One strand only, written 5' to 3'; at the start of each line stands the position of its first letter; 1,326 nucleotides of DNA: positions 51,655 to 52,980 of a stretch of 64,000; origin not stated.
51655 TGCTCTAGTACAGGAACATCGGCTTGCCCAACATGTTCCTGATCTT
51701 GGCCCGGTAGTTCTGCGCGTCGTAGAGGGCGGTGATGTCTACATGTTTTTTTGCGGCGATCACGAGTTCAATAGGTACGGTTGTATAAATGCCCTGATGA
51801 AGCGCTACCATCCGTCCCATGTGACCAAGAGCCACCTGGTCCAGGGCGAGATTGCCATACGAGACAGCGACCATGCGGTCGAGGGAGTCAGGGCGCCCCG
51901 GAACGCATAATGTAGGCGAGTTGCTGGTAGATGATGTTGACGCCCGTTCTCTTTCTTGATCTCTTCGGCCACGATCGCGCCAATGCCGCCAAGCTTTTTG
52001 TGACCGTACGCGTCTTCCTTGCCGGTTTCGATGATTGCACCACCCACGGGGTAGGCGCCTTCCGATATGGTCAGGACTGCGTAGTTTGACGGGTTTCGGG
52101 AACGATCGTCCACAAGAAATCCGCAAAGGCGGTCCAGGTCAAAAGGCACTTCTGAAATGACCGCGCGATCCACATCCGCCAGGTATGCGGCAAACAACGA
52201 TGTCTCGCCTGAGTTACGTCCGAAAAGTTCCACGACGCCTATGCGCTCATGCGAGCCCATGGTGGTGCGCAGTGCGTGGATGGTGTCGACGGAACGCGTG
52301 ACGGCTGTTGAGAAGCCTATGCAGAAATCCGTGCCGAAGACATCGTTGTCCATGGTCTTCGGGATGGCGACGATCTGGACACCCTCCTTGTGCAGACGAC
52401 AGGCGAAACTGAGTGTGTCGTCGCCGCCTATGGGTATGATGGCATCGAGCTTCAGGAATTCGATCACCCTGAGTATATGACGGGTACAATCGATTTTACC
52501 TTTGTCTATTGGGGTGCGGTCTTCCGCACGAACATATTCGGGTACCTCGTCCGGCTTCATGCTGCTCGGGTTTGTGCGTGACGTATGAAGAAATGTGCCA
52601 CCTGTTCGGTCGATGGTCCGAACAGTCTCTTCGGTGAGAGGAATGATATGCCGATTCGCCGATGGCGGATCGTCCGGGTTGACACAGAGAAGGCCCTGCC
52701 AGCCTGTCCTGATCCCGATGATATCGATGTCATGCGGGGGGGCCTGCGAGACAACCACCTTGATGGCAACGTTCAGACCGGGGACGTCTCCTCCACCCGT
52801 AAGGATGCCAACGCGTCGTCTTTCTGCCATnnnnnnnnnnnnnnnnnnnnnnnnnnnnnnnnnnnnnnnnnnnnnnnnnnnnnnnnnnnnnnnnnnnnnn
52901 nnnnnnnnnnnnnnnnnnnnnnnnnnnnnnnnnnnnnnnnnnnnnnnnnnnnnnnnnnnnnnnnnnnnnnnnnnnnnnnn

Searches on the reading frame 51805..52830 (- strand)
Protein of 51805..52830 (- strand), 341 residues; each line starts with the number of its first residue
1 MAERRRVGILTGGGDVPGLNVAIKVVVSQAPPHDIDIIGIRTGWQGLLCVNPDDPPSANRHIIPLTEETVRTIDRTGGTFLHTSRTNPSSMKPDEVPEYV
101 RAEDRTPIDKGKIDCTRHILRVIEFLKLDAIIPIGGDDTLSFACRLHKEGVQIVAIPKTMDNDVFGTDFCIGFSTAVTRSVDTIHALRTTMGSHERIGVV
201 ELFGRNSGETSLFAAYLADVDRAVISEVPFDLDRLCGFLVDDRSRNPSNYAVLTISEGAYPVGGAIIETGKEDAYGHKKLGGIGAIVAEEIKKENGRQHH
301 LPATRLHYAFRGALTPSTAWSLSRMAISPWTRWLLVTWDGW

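Call 7: search_protein_families(library=pfam, proteins=[window:51805-52830:-], max_evalue=0.01)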
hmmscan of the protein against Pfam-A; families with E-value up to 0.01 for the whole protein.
window:51805-52830:- (341 aa): 1 family
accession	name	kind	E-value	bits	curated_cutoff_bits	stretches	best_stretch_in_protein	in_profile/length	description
PF00365.25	PFK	-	1.4e-58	198.9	30.9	1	6-313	1-256/277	Phosphofructokinase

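Call 75: find_homologous_proteins(query=window:51931-52830:-, max_evalue=1e-60)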
Query window:51931-52830:- (300 aa): 7998 proteins with E <= 1e-60 among 8000 candidates; the best 120 are listed.
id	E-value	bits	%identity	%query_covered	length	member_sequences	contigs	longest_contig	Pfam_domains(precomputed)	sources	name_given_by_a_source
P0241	1.2e-182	624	93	99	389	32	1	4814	PF00365.26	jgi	jgi:ATP-dependent phosphofructokinase / diphosphate-dependent phosphofructokinase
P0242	1.3e-175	601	90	99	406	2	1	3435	PF00365.26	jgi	jgi:ATP-dependent phosphofructokinase / diphosphate-dependent phosphofructokinase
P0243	8.8e-175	598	91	99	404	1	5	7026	PF00365.26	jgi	jgi:6-phosphofructokinase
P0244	2.8e-174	597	91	99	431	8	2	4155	PF00365.26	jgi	jgi:6-phosphofructokinase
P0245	8.1e-169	579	86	99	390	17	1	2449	PF00365.26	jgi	-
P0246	5.9e-168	576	86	99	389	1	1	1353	PF00365.26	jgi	-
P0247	7.9e-168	576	87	99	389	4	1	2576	PF00365.26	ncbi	-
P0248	2.7e-165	567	84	99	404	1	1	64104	PF00365.26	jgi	jgi:ATP-dependent phosphofructokinase / diphosphate-dependent phosphofructokinase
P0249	2.7e-165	567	84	99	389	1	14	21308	PF00365.26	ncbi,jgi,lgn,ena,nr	ncbi:MAG: pyrophosphate-dependent phosphofructokinase [Deltaproteobacteria bacterium]|jgi:6-phosphof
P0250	3.3e-165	567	84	99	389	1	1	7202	PF00365.26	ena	-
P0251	1.1e-164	565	84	99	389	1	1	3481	PF00365.26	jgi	-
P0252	6.7e-153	527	78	99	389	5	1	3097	PF00365.26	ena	-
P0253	8.7e-152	523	79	99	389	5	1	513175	PF00365.26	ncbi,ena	-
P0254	1.8e-149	515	79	98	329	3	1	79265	PF00365.26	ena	-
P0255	2.0e-149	515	76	99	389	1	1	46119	PF00365.26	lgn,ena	-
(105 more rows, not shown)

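Call 76: find_encoding_contigs(protein=P0243, flank=8000, max_places=4)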
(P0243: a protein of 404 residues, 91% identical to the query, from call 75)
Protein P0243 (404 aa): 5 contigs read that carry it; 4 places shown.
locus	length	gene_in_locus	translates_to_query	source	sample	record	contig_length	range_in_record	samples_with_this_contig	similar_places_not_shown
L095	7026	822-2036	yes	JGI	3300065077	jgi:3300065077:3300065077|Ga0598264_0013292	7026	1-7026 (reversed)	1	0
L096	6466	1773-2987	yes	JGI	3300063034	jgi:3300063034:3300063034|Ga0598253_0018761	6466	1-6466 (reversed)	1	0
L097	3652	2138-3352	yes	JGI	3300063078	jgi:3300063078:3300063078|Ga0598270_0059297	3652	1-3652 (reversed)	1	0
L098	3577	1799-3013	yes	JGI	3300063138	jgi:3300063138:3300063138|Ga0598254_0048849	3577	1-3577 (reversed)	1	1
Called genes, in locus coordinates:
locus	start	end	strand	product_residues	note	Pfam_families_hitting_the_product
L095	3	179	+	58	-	?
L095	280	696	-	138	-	-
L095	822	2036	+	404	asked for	PF00365:PFK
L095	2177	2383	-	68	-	-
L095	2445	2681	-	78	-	-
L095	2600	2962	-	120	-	-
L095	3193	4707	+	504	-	PF22113:Mtrc-MtrF_II-IV_dom (faint), PF09699:Paired_CXXCH_1 (faint), PF14522:Cytochrome_C7 (faint), PF14537:Cytochrom_c3_2 (faint), PF13435:Cytochrome_C554 (faint), PF13447:Multi-haem_cyto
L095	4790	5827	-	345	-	PF00022:Actin (weak), PF06723:MreB_Mbl, PF11104:PilM_2 (faint), PF00012:HSP70, PF14450:FtsA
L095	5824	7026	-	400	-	?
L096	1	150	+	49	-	?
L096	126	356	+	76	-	PF15919:HicB_lk_antitox (weak)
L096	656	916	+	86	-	PF04365:BrnT_toxin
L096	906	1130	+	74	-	PF12441:CopG_antitoxin (faint)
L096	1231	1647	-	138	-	-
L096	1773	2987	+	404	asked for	PF00365:PFK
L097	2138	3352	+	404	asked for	PF00365:PFK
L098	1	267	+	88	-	?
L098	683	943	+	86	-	PF04365:BrnT_toxin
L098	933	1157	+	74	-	PF12441:CopG_antitoxin (faint)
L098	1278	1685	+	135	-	PF11225:DUF3024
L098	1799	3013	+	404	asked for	PF00365:PFK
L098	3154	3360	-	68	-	-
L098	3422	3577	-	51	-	?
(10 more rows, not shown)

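Call 77: find_encoding_contigs(protein=P0248, flank=9000, max_places=2)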
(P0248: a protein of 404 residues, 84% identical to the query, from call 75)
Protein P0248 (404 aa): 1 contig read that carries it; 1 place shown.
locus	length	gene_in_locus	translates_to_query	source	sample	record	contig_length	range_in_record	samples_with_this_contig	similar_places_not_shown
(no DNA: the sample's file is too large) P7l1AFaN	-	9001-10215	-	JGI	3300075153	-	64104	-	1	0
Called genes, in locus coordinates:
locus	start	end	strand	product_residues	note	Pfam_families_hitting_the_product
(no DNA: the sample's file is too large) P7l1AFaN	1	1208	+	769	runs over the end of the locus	PF01315:Ald_Xan_dh_C, PF02738:MoCoBD_1, PF20256:MoCoBD_2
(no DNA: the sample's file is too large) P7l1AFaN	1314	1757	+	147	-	PF00903:Glyoxalase, PF13669:Glyoxalase_4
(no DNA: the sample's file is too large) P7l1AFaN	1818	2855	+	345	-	PF03480:DctP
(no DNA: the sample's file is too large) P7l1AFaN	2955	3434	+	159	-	PF04290:DctQ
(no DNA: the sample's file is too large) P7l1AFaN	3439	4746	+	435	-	PF06808:DctM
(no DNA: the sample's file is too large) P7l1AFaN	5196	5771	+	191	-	PF00210:Ferritin (weak), PF02915:Rubrerythrin, PF23458:DUF7130 (weak), PF21349:RUBY_RBDX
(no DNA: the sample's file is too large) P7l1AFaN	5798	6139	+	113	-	PF13596:PAS_10 (weak), PF08448:PAS_4 (weak)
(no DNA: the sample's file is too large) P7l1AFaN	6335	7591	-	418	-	PF00202:Aminotran_3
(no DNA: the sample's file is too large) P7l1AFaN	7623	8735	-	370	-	PF03435:Sacchrp_dh_NADP, PF16653:Sacchrp_dh_C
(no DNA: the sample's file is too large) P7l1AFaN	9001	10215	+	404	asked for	PF00365:PFK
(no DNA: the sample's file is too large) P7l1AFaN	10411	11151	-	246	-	PF07589:PEP_exosort_dom (weak)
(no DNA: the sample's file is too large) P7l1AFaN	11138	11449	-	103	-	-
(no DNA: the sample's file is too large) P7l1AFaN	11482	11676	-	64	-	PF04316:FlgM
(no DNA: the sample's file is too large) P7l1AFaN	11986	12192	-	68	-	-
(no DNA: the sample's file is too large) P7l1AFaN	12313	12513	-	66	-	PF00313:CSD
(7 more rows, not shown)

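Call 78: find_encoding_contigs(protein=P0241, flank=8000, max_places=2)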
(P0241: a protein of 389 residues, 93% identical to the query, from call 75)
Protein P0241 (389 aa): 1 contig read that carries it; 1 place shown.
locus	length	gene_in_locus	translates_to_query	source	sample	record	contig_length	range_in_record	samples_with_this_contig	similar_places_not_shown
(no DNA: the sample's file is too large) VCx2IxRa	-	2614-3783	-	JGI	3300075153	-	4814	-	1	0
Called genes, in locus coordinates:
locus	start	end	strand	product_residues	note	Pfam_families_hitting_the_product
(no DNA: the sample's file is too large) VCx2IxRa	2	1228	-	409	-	?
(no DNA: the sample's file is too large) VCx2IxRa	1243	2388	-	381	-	PF01073:3Beta_HSD (weak), PF03435:Sacchrp_dh_NADP, PF16653:Sacchrp_dh_C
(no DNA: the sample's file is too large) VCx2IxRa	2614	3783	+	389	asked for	PF00365:PFK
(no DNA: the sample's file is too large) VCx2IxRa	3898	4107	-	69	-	-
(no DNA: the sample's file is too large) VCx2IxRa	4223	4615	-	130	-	-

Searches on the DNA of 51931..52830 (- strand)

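Call 80: search_with_rna_model(model_id=R1, sources=[L095, L096, L097, L098], max_evalue=5, filters=off)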
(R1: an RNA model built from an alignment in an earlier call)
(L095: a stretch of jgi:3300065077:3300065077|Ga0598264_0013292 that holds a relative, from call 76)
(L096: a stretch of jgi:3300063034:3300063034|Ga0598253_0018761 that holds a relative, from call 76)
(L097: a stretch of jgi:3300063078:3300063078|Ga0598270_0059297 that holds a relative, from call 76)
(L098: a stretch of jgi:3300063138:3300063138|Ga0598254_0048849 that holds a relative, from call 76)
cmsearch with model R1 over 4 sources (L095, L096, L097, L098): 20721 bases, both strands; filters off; matches with E-value up to 5: 8.
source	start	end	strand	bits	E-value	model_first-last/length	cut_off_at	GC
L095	189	253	+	28.1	1.8e-05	1-58/58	no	0.62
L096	1140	1204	+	28.1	1.8e-05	1-58/58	no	0.62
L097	1505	1569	+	28.1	1.8e-05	1-58/58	no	0.62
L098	1167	1231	+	28.1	1.8e-05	1-58/58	no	0.62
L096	31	87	+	19.4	0.0055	1-58/58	no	0.61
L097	888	956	+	11.5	1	1-58/58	no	0.62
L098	550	618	+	11.5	1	1-58/58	no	0.62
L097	327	367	+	9.1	4.6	1-58/58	no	0.56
